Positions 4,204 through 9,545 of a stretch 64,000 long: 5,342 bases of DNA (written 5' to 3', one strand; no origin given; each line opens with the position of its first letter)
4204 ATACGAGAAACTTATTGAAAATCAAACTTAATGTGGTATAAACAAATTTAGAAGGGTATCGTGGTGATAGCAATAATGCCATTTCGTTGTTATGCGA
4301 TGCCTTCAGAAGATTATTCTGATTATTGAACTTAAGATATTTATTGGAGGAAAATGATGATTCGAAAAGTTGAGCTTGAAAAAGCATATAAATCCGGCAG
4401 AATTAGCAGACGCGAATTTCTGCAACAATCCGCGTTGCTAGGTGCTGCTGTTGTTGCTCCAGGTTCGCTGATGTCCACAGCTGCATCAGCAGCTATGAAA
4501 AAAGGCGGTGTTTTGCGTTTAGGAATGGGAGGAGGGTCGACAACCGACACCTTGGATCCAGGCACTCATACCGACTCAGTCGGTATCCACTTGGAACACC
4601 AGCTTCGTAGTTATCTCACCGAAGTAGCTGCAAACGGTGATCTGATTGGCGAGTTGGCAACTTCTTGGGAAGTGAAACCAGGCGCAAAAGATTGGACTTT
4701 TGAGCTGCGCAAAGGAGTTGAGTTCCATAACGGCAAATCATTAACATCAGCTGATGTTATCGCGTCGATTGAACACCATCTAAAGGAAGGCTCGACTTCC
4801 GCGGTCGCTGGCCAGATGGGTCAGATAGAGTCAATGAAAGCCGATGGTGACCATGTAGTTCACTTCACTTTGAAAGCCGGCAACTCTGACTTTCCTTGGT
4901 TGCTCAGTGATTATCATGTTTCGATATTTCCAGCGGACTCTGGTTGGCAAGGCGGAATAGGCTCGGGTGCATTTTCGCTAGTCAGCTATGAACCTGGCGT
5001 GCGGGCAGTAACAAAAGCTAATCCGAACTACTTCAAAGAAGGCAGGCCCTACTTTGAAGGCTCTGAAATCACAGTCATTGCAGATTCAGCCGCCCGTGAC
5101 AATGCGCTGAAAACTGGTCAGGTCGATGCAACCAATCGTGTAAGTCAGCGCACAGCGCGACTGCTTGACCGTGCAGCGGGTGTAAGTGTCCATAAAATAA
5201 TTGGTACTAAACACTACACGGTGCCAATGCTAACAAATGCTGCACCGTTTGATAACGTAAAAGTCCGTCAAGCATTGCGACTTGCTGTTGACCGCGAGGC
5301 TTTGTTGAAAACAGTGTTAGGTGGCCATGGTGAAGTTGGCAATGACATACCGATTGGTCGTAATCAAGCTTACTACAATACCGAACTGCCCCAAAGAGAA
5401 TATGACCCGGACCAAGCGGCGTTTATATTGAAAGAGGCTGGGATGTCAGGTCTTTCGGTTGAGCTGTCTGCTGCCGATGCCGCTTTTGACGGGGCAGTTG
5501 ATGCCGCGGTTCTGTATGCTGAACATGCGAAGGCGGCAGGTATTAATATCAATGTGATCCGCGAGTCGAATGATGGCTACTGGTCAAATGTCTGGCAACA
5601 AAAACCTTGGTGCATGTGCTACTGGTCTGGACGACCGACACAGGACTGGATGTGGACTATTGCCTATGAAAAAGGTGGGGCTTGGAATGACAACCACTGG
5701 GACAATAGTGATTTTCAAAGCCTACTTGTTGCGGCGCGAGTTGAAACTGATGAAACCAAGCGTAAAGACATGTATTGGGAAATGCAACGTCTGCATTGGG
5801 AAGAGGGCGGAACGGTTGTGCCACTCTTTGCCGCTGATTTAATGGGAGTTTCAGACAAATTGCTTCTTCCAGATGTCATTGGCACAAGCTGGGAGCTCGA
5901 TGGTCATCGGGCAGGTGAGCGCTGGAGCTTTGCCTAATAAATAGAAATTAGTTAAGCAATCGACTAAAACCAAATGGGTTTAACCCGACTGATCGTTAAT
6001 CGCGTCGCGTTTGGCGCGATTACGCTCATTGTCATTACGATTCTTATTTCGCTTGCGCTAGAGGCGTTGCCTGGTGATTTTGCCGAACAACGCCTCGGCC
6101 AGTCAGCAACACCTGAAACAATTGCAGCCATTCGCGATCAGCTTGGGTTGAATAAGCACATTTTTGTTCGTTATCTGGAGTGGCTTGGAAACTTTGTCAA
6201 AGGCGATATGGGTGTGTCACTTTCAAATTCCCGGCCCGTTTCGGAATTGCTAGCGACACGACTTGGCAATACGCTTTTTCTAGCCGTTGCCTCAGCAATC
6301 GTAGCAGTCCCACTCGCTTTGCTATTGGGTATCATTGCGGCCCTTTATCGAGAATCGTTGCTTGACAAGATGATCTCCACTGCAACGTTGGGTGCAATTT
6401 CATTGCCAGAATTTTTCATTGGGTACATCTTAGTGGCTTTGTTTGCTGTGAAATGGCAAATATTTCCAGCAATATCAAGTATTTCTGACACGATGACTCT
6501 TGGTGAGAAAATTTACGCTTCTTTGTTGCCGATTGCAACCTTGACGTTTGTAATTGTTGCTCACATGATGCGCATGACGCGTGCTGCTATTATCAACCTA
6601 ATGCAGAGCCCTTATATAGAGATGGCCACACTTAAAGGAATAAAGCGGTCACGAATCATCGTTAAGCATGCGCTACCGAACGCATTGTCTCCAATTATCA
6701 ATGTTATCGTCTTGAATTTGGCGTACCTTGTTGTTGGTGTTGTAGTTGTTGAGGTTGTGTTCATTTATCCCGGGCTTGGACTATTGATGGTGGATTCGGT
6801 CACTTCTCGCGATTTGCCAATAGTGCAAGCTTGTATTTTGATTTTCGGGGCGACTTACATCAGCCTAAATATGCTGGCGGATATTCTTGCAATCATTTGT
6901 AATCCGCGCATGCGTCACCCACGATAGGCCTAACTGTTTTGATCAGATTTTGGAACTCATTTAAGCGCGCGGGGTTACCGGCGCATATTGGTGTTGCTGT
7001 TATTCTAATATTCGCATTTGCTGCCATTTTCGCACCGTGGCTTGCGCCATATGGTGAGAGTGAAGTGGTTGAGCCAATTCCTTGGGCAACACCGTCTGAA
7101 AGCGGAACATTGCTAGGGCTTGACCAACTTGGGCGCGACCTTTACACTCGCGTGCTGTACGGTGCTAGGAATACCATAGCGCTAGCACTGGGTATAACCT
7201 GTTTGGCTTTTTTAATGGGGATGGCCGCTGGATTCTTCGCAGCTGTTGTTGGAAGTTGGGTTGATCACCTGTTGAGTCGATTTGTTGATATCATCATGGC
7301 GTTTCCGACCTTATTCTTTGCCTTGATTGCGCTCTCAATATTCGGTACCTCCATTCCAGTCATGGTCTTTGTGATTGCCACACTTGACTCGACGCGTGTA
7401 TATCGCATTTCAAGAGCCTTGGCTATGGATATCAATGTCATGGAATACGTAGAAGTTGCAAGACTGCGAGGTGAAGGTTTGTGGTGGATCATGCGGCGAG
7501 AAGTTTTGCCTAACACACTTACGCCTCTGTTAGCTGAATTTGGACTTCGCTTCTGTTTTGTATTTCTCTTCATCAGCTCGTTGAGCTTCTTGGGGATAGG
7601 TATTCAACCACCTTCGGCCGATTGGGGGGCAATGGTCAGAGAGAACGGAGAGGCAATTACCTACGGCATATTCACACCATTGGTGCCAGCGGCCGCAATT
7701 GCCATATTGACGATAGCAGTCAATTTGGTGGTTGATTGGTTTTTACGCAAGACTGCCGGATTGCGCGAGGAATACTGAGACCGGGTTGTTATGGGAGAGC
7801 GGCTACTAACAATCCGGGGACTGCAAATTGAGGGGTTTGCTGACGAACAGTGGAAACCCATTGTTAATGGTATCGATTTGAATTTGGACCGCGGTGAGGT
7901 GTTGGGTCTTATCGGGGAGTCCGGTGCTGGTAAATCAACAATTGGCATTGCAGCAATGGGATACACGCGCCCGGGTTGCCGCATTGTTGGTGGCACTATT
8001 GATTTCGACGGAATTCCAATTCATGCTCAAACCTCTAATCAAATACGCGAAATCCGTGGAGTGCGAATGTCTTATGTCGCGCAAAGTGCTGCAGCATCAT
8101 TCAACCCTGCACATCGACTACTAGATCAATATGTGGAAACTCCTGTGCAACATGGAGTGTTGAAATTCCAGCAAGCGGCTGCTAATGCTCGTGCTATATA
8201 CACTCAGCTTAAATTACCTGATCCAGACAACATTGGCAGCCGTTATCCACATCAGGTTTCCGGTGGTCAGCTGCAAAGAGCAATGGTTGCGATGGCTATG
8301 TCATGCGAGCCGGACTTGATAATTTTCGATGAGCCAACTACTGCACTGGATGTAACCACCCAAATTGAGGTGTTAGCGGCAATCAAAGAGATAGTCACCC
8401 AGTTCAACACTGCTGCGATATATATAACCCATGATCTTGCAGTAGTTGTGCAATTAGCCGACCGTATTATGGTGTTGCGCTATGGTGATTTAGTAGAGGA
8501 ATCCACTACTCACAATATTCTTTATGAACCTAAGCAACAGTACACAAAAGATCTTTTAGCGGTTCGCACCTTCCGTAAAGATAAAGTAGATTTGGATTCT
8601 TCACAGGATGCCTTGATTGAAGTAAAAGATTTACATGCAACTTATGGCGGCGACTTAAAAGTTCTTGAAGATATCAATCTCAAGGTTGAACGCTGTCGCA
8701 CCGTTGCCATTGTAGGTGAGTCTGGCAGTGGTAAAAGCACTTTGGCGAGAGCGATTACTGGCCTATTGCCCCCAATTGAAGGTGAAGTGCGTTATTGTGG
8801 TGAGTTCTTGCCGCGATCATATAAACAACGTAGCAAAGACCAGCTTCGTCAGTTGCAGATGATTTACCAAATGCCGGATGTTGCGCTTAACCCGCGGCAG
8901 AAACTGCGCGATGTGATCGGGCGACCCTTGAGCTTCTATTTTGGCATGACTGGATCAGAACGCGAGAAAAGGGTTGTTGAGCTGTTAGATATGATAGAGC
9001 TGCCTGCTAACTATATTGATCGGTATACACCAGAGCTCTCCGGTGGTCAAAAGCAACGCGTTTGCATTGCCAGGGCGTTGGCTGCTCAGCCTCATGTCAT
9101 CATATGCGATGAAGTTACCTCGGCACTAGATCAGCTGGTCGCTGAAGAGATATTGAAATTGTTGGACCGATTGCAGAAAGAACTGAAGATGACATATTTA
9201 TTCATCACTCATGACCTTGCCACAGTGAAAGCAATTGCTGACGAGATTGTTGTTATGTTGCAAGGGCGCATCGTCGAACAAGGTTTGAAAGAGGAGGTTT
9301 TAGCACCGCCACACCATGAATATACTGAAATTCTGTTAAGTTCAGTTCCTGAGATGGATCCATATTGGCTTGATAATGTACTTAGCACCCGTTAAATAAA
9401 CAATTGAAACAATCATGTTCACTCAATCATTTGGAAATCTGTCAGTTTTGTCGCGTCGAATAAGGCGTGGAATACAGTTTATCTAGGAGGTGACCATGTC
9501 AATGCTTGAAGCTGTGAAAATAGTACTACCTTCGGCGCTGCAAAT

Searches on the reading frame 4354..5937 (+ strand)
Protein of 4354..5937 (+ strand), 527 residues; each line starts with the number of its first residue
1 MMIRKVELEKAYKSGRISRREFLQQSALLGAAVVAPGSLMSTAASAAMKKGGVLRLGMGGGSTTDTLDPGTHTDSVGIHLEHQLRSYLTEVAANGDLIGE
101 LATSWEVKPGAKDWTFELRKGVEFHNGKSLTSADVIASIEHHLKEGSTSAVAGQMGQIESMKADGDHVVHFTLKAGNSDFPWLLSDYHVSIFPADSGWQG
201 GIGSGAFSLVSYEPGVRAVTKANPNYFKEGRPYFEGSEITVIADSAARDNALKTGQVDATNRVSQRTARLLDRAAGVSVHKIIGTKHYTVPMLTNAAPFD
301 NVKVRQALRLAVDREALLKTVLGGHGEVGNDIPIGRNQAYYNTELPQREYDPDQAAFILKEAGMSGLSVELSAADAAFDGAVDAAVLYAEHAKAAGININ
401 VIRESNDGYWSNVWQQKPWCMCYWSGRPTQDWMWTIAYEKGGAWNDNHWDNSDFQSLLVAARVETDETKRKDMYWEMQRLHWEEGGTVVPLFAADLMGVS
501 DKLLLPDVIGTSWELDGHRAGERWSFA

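Call 52: search_protein_families(library=ncbifam, proteins=[window:4354-5937:+], max_evalue=1e-10)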
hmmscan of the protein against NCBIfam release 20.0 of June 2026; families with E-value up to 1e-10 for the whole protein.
window:4354-5937:+ (527 aa): 11 families
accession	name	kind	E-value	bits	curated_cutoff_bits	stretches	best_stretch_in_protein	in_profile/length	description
NF045468.1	Opp5A_nikA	equivalog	7.7e-38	130.2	600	1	64-480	28-446/488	nickel ABC transporter substrate-binding protein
TIGR02294.1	nickel_nikA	equivalog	4e-26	91.6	393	1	88-364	39-327/501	nickel ABC transporter substrate-binding protein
NF045467.1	Opp4A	equivalog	6.5e-26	90.7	650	1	201-364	207-380/556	oligopeptide ABC transporter substrate-binding protein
NF011942.0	PRK15413.1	equivalog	1.7e-22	79.8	594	1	36-374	13-354/512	glutathione ABC transporter substrate-binding protein GsiB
NF043070.1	DppA_dipep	equivalog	1.1e-21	77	1005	1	95-483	72-496/535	dipeptide ABC transporter periplasmic-binding protein DppA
NF011689.0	PRK15109.1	equivalog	1.1e-16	60.6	560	1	80-401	61-413/547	ABC transporter substrate-binding protein SapA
NF047575.1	opine_bind_CntA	exception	2.3e-16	59.5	800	1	100-364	80-360/535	staphylopine-dependent metal ABC transporter substrate-binding lipoprotein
NF011684.0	PRK15104.1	equivalog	1.8e-14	53.4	947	0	31-149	16-133/543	oligopeptide ABC transporter substrate-binding protein OppA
NF007287.0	PRK09755.1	equivalog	4.7e-14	52.1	1098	0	204-324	209-328/535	ABC transporter substrate-binding protein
TIGR04028.1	SBP_KPN_01854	hypoth_equivalog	1.4e-13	50.3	468.5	1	101-364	48-331/509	TIGR04028 family ABC transporter substrate-binding protein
NF010149.0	PRK13626.1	equivalog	7e-12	44.8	476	1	66-195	132-254/552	HTH-type transcriptional regulator SgrR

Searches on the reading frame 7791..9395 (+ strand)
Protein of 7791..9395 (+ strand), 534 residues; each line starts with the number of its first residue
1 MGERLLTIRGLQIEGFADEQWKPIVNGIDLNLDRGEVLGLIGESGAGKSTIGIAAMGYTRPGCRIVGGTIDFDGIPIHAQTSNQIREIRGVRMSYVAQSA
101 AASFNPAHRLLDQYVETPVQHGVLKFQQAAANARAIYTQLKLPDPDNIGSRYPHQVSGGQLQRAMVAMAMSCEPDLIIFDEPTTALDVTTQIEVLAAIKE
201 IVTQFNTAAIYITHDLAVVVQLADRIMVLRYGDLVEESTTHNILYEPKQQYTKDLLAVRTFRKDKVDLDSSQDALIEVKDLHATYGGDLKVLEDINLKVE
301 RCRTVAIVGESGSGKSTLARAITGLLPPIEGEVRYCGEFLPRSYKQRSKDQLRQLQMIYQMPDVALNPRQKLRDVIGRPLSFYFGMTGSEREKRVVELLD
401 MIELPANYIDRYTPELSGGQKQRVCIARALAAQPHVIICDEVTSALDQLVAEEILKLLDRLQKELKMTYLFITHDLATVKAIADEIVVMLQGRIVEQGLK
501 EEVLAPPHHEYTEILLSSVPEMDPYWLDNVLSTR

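Call 52: search_protein_families(library=ncbifam, proteins=[window:7791-9395:+], max_evalue=1e-10)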
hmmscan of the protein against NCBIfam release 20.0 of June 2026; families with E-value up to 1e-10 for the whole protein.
window:7791-9395:+ (534 aa): 187 families (the best 25 are shown)
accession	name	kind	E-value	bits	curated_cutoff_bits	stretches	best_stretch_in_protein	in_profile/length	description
NF047576.1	opine_ATP_CntF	equivalog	4.8e-117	389.9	385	2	5-260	2-254/264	staphylopine uptake ABC transporter ATP-binding protein CntF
NF047578.1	opine_ATP_CntD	equivalog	1.2e-116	388.7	380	2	5-260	2-254/266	staphylopine uptake ABC transporter ATP-binding protein CntD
TIGR02769.1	nickel_nikE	equivalog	3.1e-114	380.9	332.55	2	289-519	24-253/265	nickel import ATP-binding protein NikE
NF008453.0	PRK11308.1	subfamily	6.9e-113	377.3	408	2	287-524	33-270/334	dipeptide ABC transporter ATP-binding protein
TIGR02770.1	nickel_nikD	equivalog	3e-112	373.6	318.7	2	24-259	1-229/230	nickel import ATP-binding protein NikD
NF011713.0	PRK15134.1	equivalog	1.6e-111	373.6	834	1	3-517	3-527/529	microcin C ABC transporter ATP-binding protein YejF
NF007613.0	PRK10261.1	equivalog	4.5e-111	372.2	1077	2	290-524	338-572/623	glutathione ABC transporter ATP-binding protein GsiA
NF011659.0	PRK15079.1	equivalog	2.6e-108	361.7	540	2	287-524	35-273/334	murein tripeptide/oligopeptide ABC transporter ATP binding protein OppF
NF007739.0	PRK10419.1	subfamily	4.3e-108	360.9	354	2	289-498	25-234/268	nickel ABC transporter ATP-binding protein NikE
NF007010.1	PRK09473.1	subfamily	2.8e-103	345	575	2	5-257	1-252/318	oligopeptide ABC transporter ATP-binding protein OppD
NF043071.1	DppF_dipep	equivalog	8.1e-98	327.8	660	2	289-524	36-271/331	dipeptide ABC transporter ATP-binding subunit DppF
NF008246.0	PRK11022.1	equivalog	1.9e-97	326.3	541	2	17-270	14-269/326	dipeptide ABC transporter ATP-binding protein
NF043078.1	MMSYN1_0168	equivalog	1.4e-93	314.7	800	2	395-525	473-603/649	oligopeptide ABC transporter ATP-binding protein OppF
NF043079.1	MMSYN1_0167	equivalog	2.8e-89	300.4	740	2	79-257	294-472/561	oligopeptide ABC transporter ATP-binding protein OppD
TIGR04521.1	ECF_ATPase_2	equivalog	2.4e-85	286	330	2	276-505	1-234/279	energy-coupling factor transporter ATPase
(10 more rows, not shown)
